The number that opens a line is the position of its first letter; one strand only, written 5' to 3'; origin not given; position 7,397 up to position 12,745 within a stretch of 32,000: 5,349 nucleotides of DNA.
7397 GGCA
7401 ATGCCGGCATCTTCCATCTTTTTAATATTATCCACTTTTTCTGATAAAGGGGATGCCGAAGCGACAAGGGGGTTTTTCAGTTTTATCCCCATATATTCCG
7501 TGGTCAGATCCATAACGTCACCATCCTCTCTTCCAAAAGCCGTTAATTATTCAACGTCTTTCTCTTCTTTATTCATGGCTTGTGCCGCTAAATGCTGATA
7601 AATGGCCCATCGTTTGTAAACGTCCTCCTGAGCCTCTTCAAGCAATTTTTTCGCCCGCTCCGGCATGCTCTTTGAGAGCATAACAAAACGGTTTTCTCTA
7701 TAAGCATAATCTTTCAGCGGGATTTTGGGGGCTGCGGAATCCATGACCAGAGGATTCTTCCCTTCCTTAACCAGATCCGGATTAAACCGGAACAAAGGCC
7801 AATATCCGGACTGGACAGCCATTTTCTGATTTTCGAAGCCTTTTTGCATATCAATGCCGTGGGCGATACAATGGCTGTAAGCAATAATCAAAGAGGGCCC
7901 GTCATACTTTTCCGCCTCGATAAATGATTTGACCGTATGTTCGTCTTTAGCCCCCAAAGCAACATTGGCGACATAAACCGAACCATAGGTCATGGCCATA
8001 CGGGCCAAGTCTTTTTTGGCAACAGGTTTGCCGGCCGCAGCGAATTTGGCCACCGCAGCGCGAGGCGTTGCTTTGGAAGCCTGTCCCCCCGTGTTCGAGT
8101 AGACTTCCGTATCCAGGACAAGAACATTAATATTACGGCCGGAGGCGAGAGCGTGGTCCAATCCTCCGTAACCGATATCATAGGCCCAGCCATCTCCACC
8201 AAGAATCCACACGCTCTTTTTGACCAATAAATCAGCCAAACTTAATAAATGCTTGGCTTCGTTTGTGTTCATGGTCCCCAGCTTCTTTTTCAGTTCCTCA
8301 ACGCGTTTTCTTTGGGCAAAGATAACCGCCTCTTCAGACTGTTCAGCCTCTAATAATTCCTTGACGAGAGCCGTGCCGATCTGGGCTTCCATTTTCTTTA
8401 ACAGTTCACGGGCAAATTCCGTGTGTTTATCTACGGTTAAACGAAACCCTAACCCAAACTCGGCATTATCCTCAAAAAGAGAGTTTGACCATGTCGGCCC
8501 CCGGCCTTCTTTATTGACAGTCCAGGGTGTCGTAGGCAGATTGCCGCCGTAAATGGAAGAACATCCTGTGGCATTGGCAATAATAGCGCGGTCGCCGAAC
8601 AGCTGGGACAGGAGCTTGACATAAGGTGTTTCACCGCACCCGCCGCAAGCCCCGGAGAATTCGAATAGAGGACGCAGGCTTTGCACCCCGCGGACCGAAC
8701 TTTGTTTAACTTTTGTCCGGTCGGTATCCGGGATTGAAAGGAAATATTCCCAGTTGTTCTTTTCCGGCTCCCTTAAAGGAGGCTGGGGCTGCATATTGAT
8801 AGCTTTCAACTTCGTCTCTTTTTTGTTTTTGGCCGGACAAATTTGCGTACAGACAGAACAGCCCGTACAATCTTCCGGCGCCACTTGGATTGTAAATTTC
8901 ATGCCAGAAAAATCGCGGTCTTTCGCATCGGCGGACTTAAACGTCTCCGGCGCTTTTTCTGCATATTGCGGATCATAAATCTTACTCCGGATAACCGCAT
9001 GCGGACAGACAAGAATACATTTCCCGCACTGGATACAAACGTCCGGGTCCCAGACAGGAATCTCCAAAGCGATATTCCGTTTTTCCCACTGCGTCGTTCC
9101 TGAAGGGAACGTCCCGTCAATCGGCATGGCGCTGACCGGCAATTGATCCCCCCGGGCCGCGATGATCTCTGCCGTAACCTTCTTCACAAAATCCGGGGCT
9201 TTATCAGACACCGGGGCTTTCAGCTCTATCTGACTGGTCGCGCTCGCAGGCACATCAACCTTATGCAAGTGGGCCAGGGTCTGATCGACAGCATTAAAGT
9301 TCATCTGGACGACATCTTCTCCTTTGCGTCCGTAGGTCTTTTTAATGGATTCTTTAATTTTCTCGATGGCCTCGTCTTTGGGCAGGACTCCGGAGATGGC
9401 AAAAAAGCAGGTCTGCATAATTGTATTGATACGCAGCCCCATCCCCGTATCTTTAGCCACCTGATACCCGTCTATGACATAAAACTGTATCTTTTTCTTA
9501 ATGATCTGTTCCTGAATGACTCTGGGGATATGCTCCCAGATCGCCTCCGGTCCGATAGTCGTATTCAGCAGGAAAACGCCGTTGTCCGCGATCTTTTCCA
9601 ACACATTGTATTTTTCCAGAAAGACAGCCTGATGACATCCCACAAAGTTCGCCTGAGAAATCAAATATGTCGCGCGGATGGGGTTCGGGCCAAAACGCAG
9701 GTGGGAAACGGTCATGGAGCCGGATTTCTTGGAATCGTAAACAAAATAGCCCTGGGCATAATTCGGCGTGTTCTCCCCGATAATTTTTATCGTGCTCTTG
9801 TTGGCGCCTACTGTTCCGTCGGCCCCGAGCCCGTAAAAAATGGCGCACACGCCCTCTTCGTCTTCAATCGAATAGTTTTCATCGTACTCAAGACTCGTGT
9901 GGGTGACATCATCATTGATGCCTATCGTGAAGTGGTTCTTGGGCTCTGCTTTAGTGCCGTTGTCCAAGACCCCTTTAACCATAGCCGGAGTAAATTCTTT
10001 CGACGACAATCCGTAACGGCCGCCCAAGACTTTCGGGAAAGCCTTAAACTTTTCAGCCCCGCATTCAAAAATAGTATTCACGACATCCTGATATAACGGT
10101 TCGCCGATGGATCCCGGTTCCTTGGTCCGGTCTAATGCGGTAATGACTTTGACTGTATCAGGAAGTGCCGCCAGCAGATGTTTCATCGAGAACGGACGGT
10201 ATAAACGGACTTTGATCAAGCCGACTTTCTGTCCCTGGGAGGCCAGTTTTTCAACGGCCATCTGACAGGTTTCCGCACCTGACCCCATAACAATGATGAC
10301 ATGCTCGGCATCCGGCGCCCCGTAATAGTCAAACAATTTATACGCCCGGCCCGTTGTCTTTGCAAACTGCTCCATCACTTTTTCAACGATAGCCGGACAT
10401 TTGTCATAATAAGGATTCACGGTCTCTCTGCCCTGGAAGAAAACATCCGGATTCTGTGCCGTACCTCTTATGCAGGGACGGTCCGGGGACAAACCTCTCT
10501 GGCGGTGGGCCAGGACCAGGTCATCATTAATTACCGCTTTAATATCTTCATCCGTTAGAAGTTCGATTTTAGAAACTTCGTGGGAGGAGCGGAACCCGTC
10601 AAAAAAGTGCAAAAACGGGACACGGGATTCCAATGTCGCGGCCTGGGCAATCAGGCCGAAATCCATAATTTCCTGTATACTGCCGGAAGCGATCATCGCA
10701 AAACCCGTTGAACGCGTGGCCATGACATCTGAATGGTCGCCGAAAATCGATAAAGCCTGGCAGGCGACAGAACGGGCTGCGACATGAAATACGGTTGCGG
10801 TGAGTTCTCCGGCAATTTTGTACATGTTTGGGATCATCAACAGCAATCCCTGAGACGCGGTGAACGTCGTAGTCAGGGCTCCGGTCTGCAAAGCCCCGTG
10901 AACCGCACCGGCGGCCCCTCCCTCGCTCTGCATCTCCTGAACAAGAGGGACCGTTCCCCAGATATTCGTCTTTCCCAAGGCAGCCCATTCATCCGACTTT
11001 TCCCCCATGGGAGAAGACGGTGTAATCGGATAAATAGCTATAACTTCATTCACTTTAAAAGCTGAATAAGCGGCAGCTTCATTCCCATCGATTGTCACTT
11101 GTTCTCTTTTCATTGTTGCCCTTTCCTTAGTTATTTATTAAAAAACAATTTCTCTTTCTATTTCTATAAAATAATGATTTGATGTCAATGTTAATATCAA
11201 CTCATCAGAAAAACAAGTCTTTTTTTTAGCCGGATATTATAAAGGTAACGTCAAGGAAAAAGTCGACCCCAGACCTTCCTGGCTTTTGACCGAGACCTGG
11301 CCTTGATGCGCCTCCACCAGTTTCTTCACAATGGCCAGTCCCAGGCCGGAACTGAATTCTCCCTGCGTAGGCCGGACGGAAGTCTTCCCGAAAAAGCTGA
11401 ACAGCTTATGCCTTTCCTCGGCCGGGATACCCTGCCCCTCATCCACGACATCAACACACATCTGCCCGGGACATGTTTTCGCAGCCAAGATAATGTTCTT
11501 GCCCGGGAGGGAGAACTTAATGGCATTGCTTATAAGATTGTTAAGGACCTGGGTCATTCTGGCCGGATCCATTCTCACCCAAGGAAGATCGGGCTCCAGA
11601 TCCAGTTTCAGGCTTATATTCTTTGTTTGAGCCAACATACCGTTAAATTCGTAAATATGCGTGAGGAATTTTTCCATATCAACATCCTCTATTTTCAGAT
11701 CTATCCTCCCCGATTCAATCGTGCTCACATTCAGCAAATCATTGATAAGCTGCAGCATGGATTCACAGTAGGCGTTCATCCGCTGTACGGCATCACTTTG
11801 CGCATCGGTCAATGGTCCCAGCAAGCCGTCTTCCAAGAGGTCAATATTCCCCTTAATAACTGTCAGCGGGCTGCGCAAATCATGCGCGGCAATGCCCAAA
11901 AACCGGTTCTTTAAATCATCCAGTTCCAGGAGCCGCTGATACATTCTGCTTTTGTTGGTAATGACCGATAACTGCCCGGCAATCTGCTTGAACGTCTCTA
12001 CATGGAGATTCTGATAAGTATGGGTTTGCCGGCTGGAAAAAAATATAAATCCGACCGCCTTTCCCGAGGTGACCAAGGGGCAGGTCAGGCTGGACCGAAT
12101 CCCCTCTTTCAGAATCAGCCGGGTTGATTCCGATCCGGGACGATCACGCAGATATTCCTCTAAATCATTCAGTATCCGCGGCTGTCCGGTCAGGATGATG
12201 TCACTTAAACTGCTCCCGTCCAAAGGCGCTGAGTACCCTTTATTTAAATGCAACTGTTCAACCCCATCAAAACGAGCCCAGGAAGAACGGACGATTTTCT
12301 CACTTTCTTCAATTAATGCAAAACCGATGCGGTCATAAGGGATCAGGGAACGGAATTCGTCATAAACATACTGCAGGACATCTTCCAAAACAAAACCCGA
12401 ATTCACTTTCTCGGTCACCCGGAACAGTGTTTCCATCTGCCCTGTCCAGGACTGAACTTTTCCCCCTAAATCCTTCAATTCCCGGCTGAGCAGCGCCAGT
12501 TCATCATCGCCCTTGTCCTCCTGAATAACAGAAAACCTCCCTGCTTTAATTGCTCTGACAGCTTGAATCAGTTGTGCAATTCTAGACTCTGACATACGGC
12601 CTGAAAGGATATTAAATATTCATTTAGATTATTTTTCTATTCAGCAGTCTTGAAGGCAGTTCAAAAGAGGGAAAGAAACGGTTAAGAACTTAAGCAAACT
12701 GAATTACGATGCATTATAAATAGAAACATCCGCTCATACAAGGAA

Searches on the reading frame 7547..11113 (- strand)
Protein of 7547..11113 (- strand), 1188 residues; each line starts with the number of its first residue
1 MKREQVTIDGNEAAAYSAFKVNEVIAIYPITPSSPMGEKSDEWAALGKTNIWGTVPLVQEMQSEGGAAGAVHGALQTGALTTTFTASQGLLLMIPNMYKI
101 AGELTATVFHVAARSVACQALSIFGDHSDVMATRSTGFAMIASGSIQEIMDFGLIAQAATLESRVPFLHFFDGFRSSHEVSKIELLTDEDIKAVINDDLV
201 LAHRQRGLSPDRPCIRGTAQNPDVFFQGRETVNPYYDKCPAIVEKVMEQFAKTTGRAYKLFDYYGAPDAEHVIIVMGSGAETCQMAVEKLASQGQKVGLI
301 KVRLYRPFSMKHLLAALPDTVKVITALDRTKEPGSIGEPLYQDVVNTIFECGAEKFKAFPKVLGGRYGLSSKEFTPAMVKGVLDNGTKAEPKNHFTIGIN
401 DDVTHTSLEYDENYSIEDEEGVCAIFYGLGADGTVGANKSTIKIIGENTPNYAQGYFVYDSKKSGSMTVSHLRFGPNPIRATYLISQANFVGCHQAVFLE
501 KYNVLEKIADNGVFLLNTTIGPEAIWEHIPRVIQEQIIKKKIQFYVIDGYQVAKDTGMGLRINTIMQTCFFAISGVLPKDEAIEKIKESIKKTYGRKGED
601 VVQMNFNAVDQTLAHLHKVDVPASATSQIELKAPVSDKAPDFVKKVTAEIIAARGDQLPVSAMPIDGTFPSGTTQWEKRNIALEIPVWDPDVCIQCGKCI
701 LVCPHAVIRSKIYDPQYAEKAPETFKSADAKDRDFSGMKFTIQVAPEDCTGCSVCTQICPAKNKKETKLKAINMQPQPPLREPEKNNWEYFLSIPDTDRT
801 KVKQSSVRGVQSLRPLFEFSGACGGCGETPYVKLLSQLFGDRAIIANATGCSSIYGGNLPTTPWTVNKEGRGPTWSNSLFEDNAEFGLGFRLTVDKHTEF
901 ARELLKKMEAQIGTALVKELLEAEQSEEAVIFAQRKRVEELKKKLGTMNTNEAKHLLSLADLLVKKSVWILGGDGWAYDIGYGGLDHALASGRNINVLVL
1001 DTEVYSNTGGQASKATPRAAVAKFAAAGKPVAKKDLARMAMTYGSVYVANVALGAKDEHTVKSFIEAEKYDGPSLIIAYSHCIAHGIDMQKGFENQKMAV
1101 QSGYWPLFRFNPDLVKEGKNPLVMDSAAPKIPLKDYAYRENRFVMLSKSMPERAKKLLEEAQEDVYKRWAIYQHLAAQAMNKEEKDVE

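Call 55: search_protein_families(library=pfam, proteins=[window:7547-11113:-], max_evalue=0.0001)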
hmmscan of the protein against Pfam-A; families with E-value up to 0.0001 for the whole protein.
window:7547-11113:- (1188 aa): 16 families
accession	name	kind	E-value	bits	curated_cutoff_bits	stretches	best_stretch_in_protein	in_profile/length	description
PF01855.24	POR_N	-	3.9e-78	262.8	27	1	18-247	3-230/231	Pyruvate flavodoxin/ferredoxin oxidoreductase, thiamine diP-bdg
PF01558.24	POR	-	3.7e-30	105.8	27.4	1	430-612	1-171/173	Pyruvate ferredoxin/flavodoxin oxidoreductase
PF10371.14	EKR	-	2.5e-26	91.7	27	1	630-682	3-55/55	Domain of unknown function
PF17147.9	PFOR_II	-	5.5e-14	52.8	27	1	269-365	1-94/102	Pyruvate:ferredoxin oxidoreductase core domain II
PF12838.12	Fer4_7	-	5.1e-10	40.1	27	1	693-762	2-51/52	4Fe-4S dicluster domain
PF02775.26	TPP_enzyme_C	-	7.9e-09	35.9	21.9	1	965-1077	46-150/151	Thiamine pyrophosphate enzyme, C-terminal TPP binding domain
PF13484.11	Fer4_16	-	1.2e-08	36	30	1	693-761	2-65/66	4Fe-4S double cluster binding domain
PF14697.11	Fer4_21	-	2e-08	34.6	35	0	741-762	33-54/59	4Fe-4S dicluster domain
PF13237.11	Fer4_10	-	4.8e-08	33.2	25.5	1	687-760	3-53/53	4Fe-4S dicluster domain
PF12837.12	Fer4_6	-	1.4e-07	31.5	25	1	685-708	1-24/24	4Fe-4S binding domain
PF13183.11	Fer4_8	-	3.5e-07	31.1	27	1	692-762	4-67/68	4Fe-4S dicluster domain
PF00037.32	Fer4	-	1.4e-06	28.3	21.1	1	686-709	1-24/24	4Fe-4S binding domain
PF12797.12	Fer4_2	-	3e-06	27.3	24.5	0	685-704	2-21/22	4Fe-4S binding domain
PF13187.11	Fer4_9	-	5.5e-06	26.8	27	1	693-762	2-50/52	4Fe-4S dicluster domain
PF12800.12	Fer4_4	-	1.2e-05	25.7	24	0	690-704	1-15/17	4Fe-4S binding domain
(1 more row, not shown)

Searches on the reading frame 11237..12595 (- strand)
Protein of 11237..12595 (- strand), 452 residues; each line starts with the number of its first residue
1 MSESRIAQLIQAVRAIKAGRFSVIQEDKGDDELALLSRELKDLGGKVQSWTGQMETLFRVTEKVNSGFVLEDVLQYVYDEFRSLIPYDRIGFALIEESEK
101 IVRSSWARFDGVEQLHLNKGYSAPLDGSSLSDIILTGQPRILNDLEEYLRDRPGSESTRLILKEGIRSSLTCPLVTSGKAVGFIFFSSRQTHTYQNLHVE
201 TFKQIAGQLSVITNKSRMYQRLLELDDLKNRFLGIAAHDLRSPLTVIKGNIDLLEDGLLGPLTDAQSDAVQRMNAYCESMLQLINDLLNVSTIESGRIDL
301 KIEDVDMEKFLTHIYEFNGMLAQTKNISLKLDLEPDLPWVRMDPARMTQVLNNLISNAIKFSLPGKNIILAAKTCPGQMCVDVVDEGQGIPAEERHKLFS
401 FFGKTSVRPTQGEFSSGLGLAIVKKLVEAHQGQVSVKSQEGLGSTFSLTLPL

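Call 55: search_protein_families(library=pfam, proteins=[window:11237-12595:-], max_evalue=0.0001)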
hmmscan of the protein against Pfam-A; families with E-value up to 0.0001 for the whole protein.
window:11237-12595:- (452 aa): 4 families
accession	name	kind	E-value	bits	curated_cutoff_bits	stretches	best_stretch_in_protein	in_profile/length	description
PF02518.31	HATPase_c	-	4.6e-24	85.4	26.4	1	343-452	2-109/111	Histidine kinase-, DNA gyrase B-, and HSP90-like ATPase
PF00512.31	HisKA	-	2.9e-16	59.7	26.9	1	229-296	2-66/66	His Kinase A (phospho-acceptor) domain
PF13185.12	GAF_2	-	1.7e-13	51.4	28.6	1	70-211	4-133/136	GAF domain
PF01590.32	GAF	-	2.4e-08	35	22.4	1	70-211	2-131/133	GAF domain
